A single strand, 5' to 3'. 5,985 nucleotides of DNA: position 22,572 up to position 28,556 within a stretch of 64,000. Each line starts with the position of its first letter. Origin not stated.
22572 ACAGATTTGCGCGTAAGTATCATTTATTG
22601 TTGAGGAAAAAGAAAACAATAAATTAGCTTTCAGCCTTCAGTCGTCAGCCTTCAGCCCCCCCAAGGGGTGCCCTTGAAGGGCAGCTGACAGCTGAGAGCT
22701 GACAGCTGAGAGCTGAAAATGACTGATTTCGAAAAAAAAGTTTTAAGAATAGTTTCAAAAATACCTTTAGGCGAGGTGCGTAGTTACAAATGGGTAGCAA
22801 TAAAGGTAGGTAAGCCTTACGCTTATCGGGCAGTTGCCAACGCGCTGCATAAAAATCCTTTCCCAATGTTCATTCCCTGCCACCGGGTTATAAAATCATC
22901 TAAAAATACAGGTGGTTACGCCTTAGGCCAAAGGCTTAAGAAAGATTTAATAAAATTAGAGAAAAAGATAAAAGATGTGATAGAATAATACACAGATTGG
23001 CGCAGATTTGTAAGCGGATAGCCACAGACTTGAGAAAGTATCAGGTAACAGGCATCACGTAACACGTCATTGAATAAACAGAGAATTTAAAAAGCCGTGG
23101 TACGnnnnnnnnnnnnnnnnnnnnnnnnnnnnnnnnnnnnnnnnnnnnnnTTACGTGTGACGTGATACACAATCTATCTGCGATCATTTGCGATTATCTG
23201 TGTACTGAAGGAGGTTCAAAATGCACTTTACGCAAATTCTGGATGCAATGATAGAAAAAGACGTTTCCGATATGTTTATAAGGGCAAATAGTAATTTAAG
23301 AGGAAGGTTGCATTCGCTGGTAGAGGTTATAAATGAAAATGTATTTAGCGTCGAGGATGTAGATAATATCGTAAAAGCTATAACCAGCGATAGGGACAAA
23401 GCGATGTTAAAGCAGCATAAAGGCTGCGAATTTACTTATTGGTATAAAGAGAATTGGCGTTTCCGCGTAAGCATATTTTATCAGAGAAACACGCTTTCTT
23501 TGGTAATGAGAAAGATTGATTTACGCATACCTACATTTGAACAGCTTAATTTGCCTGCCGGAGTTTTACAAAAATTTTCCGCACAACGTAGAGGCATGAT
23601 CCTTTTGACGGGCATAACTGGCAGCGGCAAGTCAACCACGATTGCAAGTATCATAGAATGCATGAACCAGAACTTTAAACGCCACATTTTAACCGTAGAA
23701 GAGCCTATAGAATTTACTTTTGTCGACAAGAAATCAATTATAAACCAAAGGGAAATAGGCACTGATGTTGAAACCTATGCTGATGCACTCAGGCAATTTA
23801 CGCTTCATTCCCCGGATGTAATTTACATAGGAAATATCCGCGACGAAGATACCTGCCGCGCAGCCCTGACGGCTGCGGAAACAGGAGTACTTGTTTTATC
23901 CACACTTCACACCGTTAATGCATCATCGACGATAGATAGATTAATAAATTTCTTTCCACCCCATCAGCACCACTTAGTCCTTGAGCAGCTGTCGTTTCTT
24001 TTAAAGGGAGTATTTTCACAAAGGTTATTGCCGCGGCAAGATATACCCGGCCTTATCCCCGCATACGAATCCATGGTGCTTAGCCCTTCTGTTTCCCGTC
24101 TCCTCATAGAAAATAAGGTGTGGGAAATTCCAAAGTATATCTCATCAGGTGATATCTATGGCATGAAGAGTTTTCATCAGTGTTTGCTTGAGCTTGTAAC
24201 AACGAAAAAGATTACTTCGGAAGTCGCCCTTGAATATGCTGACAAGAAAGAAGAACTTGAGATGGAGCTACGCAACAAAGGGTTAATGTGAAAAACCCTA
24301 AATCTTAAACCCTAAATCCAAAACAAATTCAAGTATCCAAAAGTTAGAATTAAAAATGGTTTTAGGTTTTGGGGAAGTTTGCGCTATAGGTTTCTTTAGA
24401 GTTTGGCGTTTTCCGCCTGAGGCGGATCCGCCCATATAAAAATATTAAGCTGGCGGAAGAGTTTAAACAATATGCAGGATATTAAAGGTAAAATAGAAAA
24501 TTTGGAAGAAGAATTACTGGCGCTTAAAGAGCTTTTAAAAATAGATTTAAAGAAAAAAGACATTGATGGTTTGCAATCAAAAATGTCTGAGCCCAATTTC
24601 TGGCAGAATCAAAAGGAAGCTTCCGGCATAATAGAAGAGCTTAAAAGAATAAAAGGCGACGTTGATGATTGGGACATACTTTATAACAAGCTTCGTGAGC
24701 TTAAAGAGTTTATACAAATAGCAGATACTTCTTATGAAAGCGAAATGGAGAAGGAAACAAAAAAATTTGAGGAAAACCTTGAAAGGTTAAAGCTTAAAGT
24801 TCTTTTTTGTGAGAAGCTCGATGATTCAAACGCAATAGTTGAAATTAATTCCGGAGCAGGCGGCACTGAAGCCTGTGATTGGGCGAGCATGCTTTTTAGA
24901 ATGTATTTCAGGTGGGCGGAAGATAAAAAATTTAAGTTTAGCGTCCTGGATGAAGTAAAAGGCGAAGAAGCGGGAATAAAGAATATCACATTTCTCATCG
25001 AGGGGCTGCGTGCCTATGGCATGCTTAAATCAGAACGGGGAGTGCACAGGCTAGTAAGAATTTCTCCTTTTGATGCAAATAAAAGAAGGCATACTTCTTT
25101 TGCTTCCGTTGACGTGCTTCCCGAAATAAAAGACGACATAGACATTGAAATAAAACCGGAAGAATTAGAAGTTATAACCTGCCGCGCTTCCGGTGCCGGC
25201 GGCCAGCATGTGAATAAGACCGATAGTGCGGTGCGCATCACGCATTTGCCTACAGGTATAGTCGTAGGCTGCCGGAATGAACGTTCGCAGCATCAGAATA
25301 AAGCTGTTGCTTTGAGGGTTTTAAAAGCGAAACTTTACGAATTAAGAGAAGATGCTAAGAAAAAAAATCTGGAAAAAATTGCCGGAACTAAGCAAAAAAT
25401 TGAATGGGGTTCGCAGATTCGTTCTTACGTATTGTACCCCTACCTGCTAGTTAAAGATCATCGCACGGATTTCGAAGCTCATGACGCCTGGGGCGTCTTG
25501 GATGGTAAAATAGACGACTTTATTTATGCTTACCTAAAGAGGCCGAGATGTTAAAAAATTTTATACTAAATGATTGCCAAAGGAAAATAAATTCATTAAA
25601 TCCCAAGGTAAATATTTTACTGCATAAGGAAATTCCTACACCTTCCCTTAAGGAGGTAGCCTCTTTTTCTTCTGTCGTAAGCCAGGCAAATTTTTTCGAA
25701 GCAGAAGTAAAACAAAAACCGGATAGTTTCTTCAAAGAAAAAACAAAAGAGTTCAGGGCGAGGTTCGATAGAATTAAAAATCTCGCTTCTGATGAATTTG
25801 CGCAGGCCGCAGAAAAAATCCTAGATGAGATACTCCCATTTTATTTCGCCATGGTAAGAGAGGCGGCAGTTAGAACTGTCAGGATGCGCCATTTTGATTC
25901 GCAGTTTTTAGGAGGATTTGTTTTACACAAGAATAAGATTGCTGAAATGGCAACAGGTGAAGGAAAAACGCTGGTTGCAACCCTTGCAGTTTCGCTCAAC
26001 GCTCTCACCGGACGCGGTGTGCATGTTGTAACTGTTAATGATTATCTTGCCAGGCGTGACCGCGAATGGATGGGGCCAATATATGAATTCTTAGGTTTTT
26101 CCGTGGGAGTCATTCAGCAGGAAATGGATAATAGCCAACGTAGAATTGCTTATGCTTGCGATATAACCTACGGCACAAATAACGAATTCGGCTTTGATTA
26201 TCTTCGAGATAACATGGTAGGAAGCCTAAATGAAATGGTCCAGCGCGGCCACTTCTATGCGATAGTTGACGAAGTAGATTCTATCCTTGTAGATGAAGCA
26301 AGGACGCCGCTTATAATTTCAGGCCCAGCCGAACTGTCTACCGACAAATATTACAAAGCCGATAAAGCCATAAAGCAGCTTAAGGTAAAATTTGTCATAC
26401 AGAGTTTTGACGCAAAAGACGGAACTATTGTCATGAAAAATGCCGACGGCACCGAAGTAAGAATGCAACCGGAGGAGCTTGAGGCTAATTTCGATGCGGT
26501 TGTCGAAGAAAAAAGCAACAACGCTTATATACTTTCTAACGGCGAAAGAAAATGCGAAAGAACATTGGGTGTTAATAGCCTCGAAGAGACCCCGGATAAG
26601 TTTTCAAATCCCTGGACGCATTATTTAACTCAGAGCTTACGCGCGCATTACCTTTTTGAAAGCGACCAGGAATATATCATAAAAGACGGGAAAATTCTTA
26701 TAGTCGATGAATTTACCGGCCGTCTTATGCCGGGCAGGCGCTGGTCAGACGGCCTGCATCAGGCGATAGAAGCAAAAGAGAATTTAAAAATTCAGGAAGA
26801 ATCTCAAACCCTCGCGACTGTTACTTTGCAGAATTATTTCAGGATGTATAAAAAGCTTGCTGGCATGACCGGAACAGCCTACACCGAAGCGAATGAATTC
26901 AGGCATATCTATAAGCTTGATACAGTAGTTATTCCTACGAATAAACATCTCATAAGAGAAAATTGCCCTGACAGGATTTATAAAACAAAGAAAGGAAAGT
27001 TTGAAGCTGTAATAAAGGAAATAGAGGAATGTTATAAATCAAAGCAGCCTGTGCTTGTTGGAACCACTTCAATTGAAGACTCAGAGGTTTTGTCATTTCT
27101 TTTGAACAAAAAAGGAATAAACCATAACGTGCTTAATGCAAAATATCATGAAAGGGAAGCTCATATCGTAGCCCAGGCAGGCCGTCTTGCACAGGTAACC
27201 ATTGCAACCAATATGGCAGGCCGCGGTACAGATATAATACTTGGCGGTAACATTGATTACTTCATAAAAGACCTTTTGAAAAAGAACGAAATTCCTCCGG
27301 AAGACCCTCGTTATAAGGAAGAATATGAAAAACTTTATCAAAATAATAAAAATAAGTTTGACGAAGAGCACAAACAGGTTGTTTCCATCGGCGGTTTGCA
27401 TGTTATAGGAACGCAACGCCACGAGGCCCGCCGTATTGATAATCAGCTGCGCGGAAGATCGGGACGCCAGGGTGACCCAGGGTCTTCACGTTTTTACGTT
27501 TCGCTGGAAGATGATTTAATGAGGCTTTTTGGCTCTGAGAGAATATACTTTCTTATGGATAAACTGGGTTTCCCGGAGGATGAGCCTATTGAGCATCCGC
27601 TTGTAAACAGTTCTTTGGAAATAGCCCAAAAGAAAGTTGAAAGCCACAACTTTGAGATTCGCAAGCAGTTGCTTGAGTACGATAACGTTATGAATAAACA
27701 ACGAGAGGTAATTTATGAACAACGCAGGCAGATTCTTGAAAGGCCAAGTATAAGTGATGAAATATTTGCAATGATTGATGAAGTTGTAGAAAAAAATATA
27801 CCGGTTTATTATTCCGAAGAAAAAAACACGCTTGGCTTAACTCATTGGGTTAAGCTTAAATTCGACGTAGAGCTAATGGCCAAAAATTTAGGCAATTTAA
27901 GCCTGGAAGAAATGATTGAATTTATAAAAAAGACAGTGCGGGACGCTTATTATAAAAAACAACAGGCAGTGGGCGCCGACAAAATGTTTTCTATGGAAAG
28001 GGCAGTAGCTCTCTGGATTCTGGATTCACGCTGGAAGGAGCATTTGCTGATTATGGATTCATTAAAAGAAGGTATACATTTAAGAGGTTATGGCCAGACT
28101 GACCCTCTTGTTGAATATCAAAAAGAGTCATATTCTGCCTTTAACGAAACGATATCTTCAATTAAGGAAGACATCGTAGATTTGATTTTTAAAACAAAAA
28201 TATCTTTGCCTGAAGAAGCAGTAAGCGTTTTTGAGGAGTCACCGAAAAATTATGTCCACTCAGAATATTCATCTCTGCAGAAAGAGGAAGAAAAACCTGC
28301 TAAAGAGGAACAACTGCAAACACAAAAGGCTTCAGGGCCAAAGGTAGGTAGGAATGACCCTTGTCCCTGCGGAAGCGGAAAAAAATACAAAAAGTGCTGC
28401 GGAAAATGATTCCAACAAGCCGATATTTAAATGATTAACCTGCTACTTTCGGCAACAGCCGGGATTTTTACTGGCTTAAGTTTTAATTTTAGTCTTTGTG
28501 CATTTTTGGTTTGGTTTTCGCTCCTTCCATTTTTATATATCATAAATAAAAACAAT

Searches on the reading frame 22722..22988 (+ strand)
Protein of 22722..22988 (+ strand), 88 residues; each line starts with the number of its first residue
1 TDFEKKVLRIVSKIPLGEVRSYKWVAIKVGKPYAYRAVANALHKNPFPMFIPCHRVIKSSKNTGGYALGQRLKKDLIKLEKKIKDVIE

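Call 64: search_protein_families(library=pfam, proteins=[window:22722-22988:+], max_evalue=0.00001)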
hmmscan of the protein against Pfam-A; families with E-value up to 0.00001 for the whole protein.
window:22722-22988:+ (88 aa): 1 family
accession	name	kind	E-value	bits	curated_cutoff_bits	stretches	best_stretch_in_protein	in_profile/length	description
PF01035.26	DNA_binding_1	-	5.9e-28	97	27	1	2-81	1-80/81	6-O-methylguanine DNA methyltransferase, DNA binding domain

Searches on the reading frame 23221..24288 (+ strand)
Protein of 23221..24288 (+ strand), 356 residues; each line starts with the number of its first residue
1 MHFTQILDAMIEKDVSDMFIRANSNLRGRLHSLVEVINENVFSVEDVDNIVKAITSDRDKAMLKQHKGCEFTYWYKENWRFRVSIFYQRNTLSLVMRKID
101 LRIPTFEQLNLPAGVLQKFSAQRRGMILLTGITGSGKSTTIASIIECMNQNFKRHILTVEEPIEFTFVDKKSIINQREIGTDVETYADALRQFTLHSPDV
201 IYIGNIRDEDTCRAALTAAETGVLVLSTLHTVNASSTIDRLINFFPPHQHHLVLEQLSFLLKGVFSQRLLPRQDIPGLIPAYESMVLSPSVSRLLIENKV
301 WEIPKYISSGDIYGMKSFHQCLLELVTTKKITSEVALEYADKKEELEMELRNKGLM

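Call 64: search_protein_families(library=pfam, proteins=[window:23221-24288:+], max_evalue=0.00001)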
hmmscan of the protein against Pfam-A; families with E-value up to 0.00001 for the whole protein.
window:23221-24288:+ (356 aa): 1 family
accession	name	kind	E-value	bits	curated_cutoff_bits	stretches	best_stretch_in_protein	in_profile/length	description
PF00437.27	T2SSE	-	1.3e-37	129.8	24.9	1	33-271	46-279/370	Type II/IV secretion system protein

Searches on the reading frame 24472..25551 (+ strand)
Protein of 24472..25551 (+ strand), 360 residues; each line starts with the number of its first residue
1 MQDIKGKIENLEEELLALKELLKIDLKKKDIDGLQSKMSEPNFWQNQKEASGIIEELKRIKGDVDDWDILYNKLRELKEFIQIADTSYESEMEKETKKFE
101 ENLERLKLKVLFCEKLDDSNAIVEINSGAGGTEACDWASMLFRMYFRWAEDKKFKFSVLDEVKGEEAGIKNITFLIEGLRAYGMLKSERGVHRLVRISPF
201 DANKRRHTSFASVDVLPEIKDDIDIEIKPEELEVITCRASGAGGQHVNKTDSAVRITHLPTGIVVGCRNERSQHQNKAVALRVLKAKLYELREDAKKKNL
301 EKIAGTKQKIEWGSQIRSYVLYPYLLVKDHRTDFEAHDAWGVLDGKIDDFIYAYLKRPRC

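Call 64: search_protein_families(library=pfam, proteins=[window:24472-25551:+], max_evalue=0.00001)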
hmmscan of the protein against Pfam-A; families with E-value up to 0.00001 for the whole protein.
window:24472-25551:+ (360 aa): 2 families
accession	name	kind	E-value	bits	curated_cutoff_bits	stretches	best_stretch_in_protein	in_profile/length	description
PF03462.23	PCRF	-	1.4e-56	191.8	24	1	28-213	2-194/194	PCRF domain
PF00472.26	RF-1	-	8.2e-41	139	35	1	221-331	1-116/116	RF-1 domain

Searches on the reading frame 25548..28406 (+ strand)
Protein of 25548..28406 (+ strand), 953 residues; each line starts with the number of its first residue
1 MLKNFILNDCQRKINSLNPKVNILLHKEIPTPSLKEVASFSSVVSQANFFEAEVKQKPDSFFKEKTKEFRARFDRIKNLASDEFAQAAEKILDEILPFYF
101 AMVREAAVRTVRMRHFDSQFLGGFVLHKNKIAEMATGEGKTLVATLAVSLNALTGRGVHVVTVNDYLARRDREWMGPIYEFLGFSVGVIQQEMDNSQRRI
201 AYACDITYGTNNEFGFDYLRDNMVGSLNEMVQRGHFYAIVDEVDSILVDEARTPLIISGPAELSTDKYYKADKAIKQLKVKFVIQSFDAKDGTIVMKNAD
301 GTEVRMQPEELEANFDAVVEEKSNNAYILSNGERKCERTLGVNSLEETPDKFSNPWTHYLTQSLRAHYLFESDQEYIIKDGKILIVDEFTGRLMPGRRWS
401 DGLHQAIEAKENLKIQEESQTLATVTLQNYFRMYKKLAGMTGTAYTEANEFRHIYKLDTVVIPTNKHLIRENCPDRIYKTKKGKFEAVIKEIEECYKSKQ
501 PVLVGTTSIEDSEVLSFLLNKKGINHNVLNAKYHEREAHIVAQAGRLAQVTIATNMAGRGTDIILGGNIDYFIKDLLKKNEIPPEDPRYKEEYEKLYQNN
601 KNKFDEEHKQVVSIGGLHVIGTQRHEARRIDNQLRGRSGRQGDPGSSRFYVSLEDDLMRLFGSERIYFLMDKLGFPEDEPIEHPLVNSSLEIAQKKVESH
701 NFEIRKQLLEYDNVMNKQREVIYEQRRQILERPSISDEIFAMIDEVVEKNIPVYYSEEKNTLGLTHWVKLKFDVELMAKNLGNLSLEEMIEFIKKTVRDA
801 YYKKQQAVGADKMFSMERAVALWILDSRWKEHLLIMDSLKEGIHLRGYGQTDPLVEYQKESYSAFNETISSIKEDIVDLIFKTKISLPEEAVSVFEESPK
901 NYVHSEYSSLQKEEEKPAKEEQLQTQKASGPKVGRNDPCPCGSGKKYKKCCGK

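Call 64: search_protein_families(library=pfam, proteins=[window:25548-28406:+], max_evalue=0.00001)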
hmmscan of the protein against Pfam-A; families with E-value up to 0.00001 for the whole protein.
window:25548-28406:+ (953 aa): 5 families
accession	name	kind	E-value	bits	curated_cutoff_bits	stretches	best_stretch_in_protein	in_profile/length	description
PF07517.20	SecA_DEAD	-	3.8e-118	394.4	24.6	1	32-452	8-290/290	SecA DEAD-like domain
PF21090.3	P-loop_SecA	-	3.2e-92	308.2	27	1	468-678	2-205/205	SecA P-loop domain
PF07516.18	SecA_SW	-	1.3e-61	208.6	26.7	1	680-883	1-199/200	SecA Wing and Scaffold domain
PF01043.26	SecA_PP_bind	-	1.4e-31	109.8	23.5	1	282-408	20-110/110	SecA preprotein cross-linking domain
PF02810.21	SEC-C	-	9.4e-10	38.6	20.4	1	935-953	1-19/19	SEC-C motif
